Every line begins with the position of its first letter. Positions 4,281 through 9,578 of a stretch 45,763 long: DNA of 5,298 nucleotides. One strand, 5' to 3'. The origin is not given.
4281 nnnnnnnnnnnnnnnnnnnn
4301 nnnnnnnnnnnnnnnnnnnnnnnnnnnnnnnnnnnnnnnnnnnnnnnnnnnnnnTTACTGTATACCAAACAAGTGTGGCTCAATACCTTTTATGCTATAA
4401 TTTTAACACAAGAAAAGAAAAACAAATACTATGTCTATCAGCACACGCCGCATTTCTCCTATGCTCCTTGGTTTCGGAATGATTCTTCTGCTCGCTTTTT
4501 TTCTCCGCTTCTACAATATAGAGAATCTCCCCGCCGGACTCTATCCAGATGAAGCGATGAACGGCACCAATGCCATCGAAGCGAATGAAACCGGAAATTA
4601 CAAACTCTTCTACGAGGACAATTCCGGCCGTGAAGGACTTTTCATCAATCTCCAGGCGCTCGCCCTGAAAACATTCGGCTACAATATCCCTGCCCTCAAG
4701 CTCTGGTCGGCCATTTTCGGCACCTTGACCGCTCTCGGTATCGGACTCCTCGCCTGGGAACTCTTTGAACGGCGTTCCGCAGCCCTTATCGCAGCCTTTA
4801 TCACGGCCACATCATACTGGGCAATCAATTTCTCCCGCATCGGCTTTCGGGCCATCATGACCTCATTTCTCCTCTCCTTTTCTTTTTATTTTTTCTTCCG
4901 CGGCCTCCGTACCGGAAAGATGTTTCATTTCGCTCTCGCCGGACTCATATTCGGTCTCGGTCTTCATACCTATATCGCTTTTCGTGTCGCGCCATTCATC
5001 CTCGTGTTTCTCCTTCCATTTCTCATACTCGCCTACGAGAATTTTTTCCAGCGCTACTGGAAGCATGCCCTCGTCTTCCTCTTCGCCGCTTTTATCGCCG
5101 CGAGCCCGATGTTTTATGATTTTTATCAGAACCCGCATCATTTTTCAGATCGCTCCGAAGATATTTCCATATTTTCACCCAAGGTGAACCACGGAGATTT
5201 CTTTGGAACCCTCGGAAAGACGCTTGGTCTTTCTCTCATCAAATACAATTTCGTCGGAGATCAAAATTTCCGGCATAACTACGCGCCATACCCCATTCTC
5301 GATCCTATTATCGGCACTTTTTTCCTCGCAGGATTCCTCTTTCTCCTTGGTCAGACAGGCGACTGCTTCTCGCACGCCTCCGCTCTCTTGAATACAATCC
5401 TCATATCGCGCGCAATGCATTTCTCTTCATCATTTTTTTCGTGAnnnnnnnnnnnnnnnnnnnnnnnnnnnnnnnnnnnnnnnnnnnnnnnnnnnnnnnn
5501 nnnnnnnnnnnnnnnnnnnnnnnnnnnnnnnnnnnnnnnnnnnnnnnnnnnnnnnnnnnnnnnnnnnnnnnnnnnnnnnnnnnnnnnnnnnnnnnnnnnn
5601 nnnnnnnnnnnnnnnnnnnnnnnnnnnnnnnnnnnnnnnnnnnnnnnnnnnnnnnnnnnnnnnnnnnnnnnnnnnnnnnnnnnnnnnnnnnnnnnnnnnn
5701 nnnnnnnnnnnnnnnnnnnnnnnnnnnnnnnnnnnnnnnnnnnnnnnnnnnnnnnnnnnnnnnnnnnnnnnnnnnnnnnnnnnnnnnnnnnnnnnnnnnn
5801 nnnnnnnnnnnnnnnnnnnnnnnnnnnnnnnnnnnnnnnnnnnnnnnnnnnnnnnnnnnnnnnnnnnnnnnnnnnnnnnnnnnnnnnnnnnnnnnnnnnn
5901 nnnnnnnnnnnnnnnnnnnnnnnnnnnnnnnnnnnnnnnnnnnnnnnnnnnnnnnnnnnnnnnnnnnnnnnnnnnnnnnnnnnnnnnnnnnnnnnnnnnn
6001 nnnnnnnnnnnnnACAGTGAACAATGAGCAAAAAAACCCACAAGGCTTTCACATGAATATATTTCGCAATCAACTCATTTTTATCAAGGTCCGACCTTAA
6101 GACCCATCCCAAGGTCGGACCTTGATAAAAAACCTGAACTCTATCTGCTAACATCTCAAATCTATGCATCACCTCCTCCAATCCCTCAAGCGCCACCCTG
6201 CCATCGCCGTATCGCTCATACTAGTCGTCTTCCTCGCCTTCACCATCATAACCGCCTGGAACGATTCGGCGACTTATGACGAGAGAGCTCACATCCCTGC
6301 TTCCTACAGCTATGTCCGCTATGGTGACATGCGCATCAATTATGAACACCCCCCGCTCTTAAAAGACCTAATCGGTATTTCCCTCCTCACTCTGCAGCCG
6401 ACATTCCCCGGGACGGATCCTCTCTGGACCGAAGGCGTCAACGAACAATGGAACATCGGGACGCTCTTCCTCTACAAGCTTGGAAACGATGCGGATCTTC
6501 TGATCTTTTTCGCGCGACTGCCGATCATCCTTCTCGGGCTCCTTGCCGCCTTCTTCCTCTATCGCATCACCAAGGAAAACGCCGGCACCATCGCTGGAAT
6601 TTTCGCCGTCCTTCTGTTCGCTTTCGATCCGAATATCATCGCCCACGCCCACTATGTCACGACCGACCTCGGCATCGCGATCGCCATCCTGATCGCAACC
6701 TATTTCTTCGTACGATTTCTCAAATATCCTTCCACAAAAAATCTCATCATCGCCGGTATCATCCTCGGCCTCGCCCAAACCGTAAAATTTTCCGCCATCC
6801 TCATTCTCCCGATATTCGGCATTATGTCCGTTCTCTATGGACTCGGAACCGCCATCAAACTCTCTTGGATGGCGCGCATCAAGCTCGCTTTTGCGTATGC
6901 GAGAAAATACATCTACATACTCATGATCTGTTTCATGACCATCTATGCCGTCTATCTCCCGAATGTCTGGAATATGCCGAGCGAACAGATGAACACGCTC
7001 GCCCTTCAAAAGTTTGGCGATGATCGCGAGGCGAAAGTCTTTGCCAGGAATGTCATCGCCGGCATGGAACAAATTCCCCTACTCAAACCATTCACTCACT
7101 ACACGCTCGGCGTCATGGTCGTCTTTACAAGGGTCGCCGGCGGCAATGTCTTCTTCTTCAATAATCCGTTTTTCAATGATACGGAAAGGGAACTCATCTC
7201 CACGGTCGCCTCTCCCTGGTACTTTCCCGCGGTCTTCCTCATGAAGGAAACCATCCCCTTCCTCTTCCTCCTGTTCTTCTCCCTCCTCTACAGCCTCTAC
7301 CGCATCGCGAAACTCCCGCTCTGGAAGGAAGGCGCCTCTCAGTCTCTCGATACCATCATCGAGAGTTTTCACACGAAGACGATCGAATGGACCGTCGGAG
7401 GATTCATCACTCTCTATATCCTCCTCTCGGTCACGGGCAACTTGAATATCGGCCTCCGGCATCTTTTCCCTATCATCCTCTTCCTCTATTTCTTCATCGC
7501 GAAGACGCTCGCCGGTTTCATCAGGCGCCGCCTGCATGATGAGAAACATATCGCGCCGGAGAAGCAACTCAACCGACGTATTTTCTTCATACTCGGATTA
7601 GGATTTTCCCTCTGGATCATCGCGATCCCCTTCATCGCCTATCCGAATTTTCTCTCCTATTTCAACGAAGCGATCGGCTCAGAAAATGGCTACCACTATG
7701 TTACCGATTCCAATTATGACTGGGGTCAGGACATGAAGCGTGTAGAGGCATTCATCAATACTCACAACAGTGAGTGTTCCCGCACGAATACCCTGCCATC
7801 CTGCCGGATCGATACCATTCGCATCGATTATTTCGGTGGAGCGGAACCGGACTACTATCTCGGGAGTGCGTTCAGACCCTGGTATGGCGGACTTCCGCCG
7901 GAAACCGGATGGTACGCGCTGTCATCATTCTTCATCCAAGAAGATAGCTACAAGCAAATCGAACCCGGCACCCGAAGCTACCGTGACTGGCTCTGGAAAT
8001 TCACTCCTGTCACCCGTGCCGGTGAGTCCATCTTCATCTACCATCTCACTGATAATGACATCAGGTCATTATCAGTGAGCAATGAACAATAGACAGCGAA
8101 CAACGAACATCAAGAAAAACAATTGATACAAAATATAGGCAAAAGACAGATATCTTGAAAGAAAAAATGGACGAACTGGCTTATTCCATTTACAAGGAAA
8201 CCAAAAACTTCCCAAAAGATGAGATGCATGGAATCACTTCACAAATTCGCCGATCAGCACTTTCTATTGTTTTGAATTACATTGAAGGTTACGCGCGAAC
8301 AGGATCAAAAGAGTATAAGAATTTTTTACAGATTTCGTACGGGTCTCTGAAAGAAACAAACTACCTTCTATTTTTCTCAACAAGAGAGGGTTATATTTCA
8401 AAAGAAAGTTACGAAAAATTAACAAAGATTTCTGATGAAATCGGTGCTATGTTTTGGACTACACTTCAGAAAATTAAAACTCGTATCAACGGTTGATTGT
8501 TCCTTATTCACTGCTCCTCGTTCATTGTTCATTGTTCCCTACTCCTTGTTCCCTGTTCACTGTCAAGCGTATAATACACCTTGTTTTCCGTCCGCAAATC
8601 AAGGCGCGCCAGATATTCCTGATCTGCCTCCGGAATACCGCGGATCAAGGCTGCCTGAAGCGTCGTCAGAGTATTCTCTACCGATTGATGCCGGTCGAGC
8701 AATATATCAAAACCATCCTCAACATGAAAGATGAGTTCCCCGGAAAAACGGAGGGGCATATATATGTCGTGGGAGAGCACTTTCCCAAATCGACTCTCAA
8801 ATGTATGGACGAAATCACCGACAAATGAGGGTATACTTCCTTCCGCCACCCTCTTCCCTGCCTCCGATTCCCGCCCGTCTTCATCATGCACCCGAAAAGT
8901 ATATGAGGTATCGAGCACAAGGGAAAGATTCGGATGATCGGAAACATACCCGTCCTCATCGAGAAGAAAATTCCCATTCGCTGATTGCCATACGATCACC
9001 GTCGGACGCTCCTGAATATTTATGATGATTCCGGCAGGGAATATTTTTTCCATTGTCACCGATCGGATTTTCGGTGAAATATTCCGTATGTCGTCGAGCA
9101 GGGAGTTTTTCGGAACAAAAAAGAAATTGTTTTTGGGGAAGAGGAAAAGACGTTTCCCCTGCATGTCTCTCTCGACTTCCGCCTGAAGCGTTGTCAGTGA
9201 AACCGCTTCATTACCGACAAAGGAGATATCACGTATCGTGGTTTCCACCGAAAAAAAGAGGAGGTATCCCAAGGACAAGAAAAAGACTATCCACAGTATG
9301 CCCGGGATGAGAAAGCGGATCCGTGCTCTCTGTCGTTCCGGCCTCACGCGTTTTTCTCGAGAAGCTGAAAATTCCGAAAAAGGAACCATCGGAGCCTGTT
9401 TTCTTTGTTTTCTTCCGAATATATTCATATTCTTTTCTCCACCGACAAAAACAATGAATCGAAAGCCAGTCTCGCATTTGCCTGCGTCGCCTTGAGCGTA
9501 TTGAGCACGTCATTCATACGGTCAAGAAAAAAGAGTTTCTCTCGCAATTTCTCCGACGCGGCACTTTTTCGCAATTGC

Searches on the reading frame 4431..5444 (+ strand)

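Call 70: search_protein_families(library=pfam, proteins=[window:4431-5444:+], max_evalue=0.00001)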
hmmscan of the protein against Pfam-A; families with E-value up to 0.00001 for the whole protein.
window:4431-5444:+ (337 aa): 1 family
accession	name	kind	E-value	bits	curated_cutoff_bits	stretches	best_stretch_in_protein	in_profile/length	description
PF13231.12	PMT_2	-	1.1e-07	32.6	26.1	1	74-225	9-155/160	Dolichyl-phosphate-mannose-protein mannosyltransferase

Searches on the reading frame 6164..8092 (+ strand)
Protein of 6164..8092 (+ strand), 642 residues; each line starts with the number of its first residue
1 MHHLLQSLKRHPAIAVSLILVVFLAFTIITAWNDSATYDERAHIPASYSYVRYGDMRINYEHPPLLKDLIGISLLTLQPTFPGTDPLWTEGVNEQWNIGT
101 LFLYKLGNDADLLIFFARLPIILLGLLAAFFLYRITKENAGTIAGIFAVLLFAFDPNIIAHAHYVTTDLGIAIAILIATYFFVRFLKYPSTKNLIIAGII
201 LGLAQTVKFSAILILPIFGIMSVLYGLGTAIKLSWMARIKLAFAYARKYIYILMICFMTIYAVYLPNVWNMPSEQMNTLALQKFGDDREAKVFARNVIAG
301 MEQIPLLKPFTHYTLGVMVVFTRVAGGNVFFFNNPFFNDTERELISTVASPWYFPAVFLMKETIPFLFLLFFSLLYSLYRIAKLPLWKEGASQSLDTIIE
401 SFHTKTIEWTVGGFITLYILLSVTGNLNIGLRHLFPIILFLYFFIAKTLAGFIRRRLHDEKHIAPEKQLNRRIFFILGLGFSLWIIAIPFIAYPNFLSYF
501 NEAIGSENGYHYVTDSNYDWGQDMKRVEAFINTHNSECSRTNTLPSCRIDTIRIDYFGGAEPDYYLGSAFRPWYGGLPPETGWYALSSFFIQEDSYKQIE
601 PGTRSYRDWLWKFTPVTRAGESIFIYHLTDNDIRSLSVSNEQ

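Call 70: search_protein_families(library=pfam, proteins=[window:6164-8092:+], max_evalue=0.00001)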
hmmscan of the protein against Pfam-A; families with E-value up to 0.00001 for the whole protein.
window:6164-8092:+ (642 aa): 2 families
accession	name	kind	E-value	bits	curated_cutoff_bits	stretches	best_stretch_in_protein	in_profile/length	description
PF13231.12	PMT_2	-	2.1e-13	51.2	26.1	1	115-219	22-126/160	Dolichyl-phosphate-mannose-protein mannosyltransferase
PF02366.24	PMT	-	1.5e-08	35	22.7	1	60-256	43-229/245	Dolichyl-phosphate-mannose-protein mannosyltransferase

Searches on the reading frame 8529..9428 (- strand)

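Call 70: search_protein_families(library=pfam, proteins=[window:8529-9428:-], max_evalue=0.00001)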
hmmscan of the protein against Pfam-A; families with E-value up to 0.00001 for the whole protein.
window:8529-9428:- (299 aa): 1 family
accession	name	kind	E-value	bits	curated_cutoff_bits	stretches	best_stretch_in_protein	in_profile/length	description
PF08478.15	POTRA_1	-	4.3e-06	27.4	23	0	65-141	3-69/69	POTRA domain, FtsQ-type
